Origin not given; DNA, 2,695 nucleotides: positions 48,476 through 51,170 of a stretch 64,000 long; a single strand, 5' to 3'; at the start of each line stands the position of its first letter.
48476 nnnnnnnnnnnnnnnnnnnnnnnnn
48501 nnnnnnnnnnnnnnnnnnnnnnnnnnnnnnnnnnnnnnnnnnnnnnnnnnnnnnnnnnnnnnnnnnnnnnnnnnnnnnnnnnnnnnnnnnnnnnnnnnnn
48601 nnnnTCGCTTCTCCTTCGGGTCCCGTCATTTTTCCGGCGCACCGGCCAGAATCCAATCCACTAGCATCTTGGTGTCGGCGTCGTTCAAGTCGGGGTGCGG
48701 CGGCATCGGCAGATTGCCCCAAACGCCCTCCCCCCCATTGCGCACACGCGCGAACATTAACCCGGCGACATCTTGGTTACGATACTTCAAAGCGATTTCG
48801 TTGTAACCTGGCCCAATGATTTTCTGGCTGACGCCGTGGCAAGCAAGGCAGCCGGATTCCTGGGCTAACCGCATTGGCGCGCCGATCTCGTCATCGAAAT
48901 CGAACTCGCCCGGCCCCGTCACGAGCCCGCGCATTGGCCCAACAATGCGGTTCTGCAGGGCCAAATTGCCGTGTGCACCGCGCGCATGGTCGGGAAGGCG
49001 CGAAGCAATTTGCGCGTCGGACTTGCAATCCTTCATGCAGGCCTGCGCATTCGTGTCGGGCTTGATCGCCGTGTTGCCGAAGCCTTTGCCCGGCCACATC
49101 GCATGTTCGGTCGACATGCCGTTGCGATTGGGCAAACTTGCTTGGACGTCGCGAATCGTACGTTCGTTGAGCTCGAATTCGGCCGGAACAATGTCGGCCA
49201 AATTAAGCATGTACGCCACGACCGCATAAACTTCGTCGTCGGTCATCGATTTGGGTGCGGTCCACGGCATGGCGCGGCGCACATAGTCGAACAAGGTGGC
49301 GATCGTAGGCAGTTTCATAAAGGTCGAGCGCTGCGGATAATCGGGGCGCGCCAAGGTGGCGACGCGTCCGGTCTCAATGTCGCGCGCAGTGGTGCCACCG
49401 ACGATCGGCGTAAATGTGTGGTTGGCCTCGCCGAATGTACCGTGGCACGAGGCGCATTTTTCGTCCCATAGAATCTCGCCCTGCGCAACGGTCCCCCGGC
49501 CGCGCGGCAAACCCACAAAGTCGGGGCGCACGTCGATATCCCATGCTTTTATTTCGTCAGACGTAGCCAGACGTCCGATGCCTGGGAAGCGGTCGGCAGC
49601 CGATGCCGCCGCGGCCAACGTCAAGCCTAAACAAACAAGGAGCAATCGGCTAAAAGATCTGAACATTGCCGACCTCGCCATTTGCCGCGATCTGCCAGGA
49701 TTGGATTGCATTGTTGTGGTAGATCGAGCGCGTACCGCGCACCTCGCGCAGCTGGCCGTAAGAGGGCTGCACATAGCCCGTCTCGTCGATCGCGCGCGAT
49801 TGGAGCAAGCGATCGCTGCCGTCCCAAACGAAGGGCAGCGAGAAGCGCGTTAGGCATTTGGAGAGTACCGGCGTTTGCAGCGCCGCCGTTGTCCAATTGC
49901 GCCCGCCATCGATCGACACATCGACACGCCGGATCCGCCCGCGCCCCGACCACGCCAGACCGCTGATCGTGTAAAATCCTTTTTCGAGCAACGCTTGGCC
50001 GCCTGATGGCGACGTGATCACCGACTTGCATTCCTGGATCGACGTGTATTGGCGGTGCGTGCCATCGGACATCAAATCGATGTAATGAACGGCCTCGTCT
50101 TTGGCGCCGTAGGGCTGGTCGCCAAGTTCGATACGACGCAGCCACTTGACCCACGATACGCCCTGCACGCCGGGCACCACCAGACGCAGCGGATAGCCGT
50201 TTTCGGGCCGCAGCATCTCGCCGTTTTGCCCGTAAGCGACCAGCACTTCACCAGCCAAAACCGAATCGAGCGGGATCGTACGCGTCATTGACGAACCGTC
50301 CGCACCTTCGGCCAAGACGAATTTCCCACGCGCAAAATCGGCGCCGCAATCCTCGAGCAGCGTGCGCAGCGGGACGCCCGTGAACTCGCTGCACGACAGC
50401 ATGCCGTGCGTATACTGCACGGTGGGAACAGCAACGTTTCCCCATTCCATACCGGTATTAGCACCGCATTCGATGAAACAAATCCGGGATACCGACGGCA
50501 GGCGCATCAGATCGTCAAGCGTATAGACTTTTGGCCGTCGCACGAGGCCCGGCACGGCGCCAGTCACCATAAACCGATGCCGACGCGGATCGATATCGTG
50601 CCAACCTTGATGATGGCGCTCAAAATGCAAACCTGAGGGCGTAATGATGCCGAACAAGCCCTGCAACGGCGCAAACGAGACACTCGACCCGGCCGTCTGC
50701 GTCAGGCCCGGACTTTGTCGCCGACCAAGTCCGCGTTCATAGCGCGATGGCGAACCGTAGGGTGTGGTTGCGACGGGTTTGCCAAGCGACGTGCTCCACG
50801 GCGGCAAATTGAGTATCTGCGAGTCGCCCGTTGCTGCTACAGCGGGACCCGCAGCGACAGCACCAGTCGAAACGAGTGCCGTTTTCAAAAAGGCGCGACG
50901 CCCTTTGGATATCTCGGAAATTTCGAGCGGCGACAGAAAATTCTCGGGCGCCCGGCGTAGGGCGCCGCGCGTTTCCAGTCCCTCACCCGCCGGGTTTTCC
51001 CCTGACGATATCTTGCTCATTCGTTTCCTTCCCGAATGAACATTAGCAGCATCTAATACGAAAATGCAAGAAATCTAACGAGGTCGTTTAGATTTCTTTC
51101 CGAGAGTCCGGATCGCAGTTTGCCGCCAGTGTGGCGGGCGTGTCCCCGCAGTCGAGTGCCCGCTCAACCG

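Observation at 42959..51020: Sox thiosulfate-oxidation cluster in the order soxC-D-Y-Z-A-X-B with convergent soxW/soxV-like genes and no soxRS in view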

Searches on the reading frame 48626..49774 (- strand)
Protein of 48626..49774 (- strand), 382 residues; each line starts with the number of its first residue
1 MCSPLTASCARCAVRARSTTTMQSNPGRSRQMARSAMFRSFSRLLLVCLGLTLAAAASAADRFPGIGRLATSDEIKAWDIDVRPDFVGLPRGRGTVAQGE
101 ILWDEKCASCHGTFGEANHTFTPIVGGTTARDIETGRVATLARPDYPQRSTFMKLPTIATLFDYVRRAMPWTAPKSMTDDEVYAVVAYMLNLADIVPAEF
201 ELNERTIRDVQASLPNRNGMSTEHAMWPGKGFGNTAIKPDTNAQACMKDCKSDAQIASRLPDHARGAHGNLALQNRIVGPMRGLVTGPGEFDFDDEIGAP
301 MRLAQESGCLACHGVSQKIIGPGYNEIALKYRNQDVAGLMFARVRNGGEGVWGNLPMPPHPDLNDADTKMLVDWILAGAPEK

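Call 3: search_protein_families(library=ncbifam, proteins=[window:48626-49774:-])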
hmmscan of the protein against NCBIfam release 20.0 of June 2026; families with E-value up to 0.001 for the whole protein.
window:48626-49774:- (382 aa): 3 families
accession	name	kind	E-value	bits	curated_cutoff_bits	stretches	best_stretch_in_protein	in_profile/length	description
NF011054.0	PRK14486.1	equivalog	0.00021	20.9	447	0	95-191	214-289/294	putative bifunctional cbb3-type cytochrome c oxidase subunit II/cytochrome c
NF050122.1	bc1_QcrC_actin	exception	0.00035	20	200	0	95-169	40-118/253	cytochrome bc1 complex diheme cytochrome c subunit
TIGR03872.1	cytochrome_MoxG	equivalog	0.00044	20.4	147.8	0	95-117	43-65/133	cytochrome c(L), periplasmic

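Call 4: search_protein_families(library=pfam, proteins=[window:48626-49774:-])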
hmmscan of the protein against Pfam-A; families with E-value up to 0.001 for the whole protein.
window:48626-49774:- (382 aa): 2 families
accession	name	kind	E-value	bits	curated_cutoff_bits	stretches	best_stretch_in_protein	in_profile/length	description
PF13442.11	Cytochrome_CBB3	-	4.8e-14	52.9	27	1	95-189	2-68/68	Cytochrome C oxidase, cbb3-type, subunit III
PF00034.26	Cytochrom_C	-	6.3e-14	53.5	21.3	1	97-192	2-89/90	Cytochrome c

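Call 58: search_solved_structures(query=window:48626-49666:-)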
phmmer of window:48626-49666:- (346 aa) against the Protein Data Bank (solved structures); distinct sequences matched with E-value up to 0.001: 19.
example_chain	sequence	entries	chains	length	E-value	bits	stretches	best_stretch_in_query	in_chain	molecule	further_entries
2xts_B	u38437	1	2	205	6.4e-22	81.2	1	29-224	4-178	CYTOCHROME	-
2d0s_A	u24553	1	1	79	1.6e-21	79.8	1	267-340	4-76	cytochrome c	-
1a56_A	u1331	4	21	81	2.1e-20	76.2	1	267-340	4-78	FERRICYTOCHROME C-552 | FERROCYTOCHROME C-552 | CYTOCHROME C-552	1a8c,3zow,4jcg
3zox_A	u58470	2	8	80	9.9e-19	70.7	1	267-340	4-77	CYTOCHROME C-552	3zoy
1cor_A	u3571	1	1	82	1.5e-18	70.1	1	269-341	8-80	CYTOCHROME C551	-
1ayg_A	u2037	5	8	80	4.2e-18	68.6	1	266-341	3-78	CYTOCHROME C-552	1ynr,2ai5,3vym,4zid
1dvv_A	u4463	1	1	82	4.4e-18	68.6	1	264-341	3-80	CYTOCHROME C551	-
5xec_A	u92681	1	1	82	1.6e-17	66.7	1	266-341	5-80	Cytochrome c-551,Cytochrome c-552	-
2exv_A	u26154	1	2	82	4.5e-17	65.2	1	264-341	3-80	Cytochrome c-551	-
5xec_C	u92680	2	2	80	6e-17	64.8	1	266-341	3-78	Cytochrome c-552,Cytochrome c-551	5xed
5xed_A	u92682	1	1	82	1.1e-16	64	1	266-341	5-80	Cytochrome c-551,Cytochrome c-552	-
2pac_A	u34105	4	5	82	2.4e-16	62.9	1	266-341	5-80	CYTOCHROME C551 | Cytochrome c-551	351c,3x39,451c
5aur_A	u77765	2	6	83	5.9e-16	61.6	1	266-341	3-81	Cytochrome c-552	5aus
6kq1_A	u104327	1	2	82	1.2e-15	60.5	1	269-341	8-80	Cytochrome C biogenesis protein CcsA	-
1cch_A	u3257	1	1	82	1.4e-14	57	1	269-341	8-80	CYTOCHROME C551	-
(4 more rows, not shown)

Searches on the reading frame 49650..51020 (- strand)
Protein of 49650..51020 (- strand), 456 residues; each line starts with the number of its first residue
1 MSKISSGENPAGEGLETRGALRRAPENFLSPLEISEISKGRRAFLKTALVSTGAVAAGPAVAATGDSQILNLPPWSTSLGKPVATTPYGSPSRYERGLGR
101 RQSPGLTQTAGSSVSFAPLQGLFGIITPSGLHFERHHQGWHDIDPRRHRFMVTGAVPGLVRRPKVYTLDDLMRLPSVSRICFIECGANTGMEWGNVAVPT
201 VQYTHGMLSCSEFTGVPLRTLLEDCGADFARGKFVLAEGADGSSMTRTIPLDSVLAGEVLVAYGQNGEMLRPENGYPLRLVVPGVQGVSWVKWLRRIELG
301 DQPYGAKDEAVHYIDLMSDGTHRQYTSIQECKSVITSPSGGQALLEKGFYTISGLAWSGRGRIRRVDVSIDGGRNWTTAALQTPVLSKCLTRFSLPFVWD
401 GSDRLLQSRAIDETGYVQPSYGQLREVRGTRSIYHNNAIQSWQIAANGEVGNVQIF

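Call 3: search_protein_families(library=ncbifam, proteins=[window:49650-51020:-])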
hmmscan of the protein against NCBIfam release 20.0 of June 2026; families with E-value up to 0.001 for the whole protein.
window:49650-51020:- (456 aa): 4 families
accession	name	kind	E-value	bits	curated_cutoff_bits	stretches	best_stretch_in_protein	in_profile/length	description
TIGR04555.1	sulfite_DH_soxC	equivalog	1.9e-182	606.8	420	1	41-453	1-408/408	sulfite dehydrogenase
NF052245.1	SorA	equivalog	6.3e-37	127.2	600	1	124-425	68-380/396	SorA family sulfite dehydrogenase catalytic subunit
NF052247.1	SorT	equivalog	2.5e-32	112.1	570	1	160-422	97-366/387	SorT family sulfite dehydrogenase catalytic subunit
NF003767.0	PRK05363.1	equivalog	0.00012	21.5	207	1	156-302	105-248/320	protein-methionine-sulfoxide reductase catalytic subunit MsrP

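Call 4: search_protein_families(library=pfam, proteins=[window:49650-51020:-])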
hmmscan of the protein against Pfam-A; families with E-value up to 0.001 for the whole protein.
window:49650-51020:- (456 aa): 2 families
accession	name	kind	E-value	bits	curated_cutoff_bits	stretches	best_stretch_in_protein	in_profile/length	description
PF00174.25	Oxidored_molyb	-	5e-46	156.8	24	1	139-303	3-164/169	Oxidoreductase molybdopterin binding domain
PF03404.22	Mo-co_dimer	-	1.3e-18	67.8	22.7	1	330-440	8-136/138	Mo-co oxidoreductase dimerisation domain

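Call 57: search_solved_structures(query=window:49650-51020:-, show_alignments=1)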
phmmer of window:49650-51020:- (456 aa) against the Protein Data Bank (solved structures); distinct sequences matched with E-value up to 0.001: 21.
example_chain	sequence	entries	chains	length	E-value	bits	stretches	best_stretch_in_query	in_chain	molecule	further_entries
2xts_A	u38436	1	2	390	4.3e-118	398.1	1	63-455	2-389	SULFITE DEHYDROGENASE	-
2a99_A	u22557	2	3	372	3.4e-27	98.4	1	124-432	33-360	Sulfite Oxidase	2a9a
2a9d_A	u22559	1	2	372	3.7e-27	98.3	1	124-432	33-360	Sulfite Oxidase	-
1sox_A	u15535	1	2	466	4.9e-27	97.9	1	124-431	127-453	SULFITE OXIDASE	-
3hc2_A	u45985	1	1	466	5.4e-27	97.7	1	124-431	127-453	sulfite oxidase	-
2a9b_A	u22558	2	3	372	1.2e-26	96.6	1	124-432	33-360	Sulfite Oxidase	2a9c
3r18_A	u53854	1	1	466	1.3e-26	96.4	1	124-419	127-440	Sulfite oxidase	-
3r19_A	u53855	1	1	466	1.4e-26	96.4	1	124-419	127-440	Sulfite oxidase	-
3hbq_A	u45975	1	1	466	8.7e-26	93.8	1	124-431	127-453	Sulphite oxide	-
3hbg_A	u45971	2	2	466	1.2e-25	93.2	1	124-431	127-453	Sulfite Oxidase mutant C185S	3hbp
2blf_A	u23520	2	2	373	1.3e-25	93.1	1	123-422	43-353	Sulfite:cytochrome c oxidoreductase subunit A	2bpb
2c9x_A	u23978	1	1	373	1.8e-25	92.7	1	123-422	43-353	SULFITE:CYTOCHROME C OXIDOREDUCTASE SUBUNIT A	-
2ca3_A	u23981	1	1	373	8.9e-25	90.4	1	123-422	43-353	SULFITE:CYTOCHROME C OXIDOREDUCTASE SUBUNIT A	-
2ca4_A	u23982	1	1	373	2.7e-24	88.8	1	123-422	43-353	SULFITE:CYTOCHROME C OXIDOREDUCTASE SUBUNIT A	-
2bih_A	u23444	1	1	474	1.1e-20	77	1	105-384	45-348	NITRATE REDUCTASE [NADPH]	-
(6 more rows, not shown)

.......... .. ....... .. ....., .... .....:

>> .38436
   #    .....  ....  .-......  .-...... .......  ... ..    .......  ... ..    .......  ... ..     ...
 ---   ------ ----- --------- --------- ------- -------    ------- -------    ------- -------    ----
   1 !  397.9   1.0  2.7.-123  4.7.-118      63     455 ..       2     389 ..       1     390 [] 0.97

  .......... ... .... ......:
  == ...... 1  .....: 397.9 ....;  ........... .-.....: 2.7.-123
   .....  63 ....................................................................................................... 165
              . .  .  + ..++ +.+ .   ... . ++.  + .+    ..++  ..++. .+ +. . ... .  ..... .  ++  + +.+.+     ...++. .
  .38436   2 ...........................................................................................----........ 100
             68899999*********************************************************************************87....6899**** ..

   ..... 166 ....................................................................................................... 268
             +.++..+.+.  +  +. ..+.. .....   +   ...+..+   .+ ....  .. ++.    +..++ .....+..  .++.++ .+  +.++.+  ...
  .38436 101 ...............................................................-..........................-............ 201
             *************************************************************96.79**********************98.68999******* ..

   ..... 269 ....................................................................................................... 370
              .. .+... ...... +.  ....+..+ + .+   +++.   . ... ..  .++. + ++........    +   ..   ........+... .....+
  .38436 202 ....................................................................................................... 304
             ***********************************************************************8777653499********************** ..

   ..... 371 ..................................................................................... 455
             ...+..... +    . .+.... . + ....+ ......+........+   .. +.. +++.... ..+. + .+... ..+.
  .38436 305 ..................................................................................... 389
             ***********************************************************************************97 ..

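Call 64: find_homologous_proteins(query=window:49650-51020:-, max_evalue=1e-100)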
Query window:49650-51020:- (456 aa): 7909 proteins with E <= 1e-100 among 8000 candidates; the best 120 are listed.
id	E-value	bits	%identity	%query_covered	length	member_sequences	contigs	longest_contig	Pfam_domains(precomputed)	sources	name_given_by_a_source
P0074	9.3e-297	1002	96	100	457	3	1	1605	PF00174.26,PF03404.23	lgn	-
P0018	1.6e-278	942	89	100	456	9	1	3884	PF00174.26,PF03404.23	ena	-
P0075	2.4e-242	823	78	97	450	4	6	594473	PF00174.26,PF03404.23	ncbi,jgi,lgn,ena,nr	ncbi:MAG: sulfite dehydrogenase [Tagaea sp.]|jgi:sulfane dehydrogenase subunit SoxC|nr:sulfite dehyd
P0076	4.1e-239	812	77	97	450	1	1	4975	PF00174.26,PF03404.23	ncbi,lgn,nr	ncbi:MAG: sulfite dehydrogenase [Tagaea sp.]|nr:sulfite dehydrogenase [Tagaea sp.]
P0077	2.5e-237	806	77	96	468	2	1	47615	PF00174.26,PF03404.23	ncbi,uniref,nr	ncbi:sulfite dehydrogenase [Azospirillum halopraeferens]|uniref:sulfite dehydrogenase n=1 Tax=Azospi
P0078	2.8e-237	806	77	99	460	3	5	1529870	PF00174.26,PF03404.23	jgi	jgi:sulfane dehydrogenase subunit SoxC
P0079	3.2e-237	806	75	95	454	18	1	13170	PF00174.26,PF03404.23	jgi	jgi:sulfane dehydrogenase subunit SoxC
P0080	1.6e-236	803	78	96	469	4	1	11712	PF00174.26,PF03404.23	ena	-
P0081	1.9e-236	803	75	99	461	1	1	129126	PF00174.26,PF03404.23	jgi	-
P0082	5.3e-236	802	78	96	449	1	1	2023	PF00174.26,PF03404.23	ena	-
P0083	7.8e-235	798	77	96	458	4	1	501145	PF00174.26,PF03404.23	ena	-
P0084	9.1e-235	798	76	96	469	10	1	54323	PF00174.26,PF03404.23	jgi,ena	-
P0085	9.9e-235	797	78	96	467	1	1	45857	PF00174.26,PF03404.23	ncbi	-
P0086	1.5e-234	797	-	-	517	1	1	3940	PF00174.26,PF03404.23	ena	-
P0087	1.1e-233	794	75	96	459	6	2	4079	PF00174.26,PF03404.23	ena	-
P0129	1.2e-226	771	76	96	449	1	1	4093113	PF00174.26,PF03404.23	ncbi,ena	-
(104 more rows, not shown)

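Call 68: find_encoding_contigs(protein=P0129, flank=10000, max_places=1)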
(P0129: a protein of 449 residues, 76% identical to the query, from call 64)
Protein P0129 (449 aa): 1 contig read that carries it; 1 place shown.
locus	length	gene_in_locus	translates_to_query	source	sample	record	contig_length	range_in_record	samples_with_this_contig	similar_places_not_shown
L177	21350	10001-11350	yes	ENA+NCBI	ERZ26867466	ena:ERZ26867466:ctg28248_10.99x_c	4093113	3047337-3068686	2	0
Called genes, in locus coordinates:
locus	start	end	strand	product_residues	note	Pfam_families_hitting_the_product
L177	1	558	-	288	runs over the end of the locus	PF00528:BPD_transp_1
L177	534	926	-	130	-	PF01042:Ribonuc_L-PSP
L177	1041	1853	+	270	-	PF00497:SBP_bac_3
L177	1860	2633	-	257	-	PF02633:Creatininase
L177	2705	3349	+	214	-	PF02798:GST_N (weak), PF13417:GST_N_3, PF13409:GST_N_2, PF13410:GST_C_2 (weak)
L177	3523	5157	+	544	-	PF00496:SBP_bac_5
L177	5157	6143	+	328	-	PF00528:BPD_transp_1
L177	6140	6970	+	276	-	PF00528:BPD_transp_1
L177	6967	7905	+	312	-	PF00005:ABC_tran, PF13401:AAA_22 (weak), PF13304:AAA_21, PF08352:oligo_HPY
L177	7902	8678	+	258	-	PF00005:ABC_tran, PF02463:SMC_N (weak), PF13304:AAA_21 (faint)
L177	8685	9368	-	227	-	PF04115:Ureidogly_lyase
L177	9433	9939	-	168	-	PF03928:HbpS-like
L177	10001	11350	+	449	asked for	PF00174:Oxidored_molyb, PF03404:Mo-co_dimer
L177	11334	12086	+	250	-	PF00034:Cytochrom_C (weak), PF13442:Cytochrome_CBB3 (weak)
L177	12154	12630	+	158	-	PF13501:SoxY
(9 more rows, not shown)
